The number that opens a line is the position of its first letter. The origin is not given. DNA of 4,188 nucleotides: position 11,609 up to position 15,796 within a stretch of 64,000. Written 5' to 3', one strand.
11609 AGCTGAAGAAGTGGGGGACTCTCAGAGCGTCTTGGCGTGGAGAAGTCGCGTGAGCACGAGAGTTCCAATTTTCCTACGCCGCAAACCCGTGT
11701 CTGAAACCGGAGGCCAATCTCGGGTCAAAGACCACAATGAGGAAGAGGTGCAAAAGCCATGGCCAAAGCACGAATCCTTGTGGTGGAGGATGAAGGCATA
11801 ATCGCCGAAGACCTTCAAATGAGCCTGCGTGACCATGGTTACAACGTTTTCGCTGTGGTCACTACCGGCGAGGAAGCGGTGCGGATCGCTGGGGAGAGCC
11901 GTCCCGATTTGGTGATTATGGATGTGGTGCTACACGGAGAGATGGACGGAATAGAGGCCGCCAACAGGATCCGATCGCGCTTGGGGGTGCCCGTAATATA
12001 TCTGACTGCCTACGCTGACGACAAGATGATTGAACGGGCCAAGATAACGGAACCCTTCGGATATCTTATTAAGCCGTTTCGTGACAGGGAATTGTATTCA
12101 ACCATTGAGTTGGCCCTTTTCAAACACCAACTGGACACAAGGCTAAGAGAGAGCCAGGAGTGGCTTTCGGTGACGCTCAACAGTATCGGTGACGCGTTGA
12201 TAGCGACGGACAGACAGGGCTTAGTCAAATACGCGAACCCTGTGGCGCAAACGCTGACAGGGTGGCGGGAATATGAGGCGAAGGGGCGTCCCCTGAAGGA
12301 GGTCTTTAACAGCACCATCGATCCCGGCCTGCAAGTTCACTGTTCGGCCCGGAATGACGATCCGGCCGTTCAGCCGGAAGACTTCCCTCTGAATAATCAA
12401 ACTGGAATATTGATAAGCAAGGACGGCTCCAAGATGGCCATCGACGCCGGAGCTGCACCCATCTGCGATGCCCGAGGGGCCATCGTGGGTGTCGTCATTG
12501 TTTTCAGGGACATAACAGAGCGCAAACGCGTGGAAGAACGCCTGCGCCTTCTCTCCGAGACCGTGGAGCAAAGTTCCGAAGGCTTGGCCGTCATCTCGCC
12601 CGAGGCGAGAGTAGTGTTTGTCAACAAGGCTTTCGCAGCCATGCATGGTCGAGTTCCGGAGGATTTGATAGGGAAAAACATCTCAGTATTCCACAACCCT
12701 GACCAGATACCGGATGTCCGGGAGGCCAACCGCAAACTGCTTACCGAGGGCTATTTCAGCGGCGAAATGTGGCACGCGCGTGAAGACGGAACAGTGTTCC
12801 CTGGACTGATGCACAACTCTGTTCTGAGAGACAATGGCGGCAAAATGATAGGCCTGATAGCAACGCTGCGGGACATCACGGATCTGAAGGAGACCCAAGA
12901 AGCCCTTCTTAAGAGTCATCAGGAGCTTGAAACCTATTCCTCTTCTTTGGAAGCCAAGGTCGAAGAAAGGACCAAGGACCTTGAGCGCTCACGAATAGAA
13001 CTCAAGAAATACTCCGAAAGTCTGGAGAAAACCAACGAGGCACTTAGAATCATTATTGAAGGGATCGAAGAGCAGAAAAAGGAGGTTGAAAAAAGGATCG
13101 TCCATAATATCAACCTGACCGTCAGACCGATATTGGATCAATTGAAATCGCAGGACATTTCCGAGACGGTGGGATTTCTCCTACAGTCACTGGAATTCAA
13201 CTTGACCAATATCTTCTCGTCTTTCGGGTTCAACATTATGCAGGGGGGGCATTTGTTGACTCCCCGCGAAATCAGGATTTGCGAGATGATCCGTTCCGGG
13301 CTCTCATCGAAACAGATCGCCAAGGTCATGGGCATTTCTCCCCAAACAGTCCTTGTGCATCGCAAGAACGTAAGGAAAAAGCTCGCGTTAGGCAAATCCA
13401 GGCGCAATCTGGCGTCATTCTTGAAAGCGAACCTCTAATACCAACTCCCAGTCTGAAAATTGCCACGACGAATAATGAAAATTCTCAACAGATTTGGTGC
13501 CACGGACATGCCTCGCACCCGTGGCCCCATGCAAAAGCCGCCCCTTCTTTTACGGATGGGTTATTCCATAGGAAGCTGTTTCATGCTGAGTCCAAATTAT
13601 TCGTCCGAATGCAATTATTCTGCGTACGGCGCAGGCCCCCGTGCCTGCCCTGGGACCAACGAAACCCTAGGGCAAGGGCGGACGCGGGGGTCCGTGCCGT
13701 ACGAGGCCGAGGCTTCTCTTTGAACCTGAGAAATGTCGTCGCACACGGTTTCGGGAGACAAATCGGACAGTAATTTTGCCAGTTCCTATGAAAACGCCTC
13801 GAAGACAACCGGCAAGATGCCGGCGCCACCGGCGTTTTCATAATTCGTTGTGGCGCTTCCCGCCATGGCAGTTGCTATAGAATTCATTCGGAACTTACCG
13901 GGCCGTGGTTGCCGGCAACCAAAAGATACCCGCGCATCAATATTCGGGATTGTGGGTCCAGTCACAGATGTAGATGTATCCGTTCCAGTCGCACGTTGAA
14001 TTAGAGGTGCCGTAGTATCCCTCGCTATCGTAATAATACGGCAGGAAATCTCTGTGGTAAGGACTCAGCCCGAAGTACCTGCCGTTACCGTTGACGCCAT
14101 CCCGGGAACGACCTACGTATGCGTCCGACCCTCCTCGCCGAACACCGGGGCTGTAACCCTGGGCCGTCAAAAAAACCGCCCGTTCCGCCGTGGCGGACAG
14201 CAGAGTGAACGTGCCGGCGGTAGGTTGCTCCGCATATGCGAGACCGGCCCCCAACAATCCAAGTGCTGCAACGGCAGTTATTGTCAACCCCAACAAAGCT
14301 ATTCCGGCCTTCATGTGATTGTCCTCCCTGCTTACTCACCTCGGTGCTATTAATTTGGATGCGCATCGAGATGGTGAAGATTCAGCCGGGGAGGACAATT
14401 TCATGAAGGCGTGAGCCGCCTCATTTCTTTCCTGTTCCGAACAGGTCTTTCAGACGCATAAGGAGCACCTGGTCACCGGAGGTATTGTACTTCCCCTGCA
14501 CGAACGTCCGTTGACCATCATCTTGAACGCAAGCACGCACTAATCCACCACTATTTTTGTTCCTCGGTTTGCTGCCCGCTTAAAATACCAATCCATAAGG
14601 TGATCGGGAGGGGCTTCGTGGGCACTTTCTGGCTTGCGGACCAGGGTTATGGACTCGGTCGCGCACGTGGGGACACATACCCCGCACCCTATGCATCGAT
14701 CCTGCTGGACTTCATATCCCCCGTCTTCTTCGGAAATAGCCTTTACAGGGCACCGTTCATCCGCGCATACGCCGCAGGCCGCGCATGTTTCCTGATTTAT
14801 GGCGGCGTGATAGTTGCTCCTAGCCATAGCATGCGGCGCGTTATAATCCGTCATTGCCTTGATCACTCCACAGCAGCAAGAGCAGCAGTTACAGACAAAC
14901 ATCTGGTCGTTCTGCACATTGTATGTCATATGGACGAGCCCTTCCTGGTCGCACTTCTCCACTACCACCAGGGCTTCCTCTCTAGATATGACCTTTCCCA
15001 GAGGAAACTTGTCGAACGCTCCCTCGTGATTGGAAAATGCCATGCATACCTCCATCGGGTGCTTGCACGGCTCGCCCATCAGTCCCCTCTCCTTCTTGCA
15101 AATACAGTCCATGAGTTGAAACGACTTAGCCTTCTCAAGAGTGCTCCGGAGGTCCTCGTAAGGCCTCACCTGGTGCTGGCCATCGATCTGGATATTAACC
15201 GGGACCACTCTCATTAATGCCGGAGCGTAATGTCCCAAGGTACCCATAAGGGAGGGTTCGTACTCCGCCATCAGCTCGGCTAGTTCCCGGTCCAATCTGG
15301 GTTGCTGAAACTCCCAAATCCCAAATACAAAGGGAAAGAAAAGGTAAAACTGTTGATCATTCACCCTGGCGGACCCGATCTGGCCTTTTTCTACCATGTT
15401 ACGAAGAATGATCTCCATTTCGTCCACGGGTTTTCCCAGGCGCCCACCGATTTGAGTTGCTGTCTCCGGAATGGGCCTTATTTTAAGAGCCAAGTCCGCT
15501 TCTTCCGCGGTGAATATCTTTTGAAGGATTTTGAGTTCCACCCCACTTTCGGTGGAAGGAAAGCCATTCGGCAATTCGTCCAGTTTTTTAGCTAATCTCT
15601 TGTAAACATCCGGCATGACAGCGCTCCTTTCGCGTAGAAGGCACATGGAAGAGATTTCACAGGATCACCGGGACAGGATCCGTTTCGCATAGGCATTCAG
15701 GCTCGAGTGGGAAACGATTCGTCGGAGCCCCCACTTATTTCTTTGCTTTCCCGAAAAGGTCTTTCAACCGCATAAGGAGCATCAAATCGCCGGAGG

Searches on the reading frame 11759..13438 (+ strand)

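Call 67: search_protein_families(library=pfam, proteins=[window:11759-13438:+])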
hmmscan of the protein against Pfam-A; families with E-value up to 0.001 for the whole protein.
window:11759-13438:+ (559 aa): 11 families
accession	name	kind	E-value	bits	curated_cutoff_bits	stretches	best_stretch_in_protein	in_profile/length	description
PF08448.16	PAS_4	-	3e-27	95.5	23.1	2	269-377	1-109/110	PAS fold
PF13426.13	PAS_9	-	2.3e-25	89.3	27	2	274-375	2-103/103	PAS domain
PF00989.32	PAS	-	9e-25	87.3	22.6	2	265-373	3-113/113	PAS fold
PF00072.30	Response_reg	-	9.7e-23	80.9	30.2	1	6-116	1-110/111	Response regulator receiver domain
PF00196.25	GerE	-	1.9e-14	53.4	23.5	1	499-551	2-53/57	Bacterial regulatory proteins, luxR family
PF13188.13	PAS_8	-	1.3e-12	47.6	21.8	1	261-316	2-55/65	PAS domain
PF12860.13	PAS_7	-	4.4e-06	27.3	27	0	270-379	2-113/115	PAS fold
PF08447.18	PAS_3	-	6.2e-06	26.8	25.6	1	286-369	2-88/89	PAS fold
PF08281.18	Sigma70_r4_2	-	0.0001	22.3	25.7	1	513-542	25-54/54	Sigma-70, region 4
PF13596.12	PAS_10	-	0.0004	21.4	22.1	0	294-374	29-106/106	PAS domain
PF00523.23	Fusion_gly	-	0.00081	18.3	29.8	0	414-488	121-194/487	Fusion glycoprotein F0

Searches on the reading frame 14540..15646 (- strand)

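Call 67: search_protein_families(library=pfam, proteins=[window:14540-15646:-])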
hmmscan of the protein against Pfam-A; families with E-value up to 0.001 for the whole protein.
window:14540-15646:- (368 aa): 6 families
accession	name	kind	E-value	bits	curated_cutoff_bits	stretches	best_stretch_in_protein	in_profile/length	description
PF14697.11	Fer4_21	-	1.7e-07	31.7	35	1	281-334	1-58/59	4Fe-4S dicluster domain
PF12837.12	Fer4_6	-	1.4e-06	28.4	25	1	312-331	3-22/24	4Fe-4S binding domain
PF00037.32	Fer4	-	3.9e-06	26.9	21.1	1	312-328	2-18/24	4Fe-4S binding domain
PF13237.11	Fer4_10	-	4.1e-05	23.9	25.5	1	282-328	3-52/53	4Fe-4S dicluster domain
PF25160.1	LdpA_Fe-S-bd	-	4.6e-05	23.5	27.6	1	297-335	11-45/49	LdpA Fe-S cluster-binding domain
PF12838.12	Fer4_7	-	0.00032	21.5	27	0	287-330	1-50/52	4Fe-4S dicluster domain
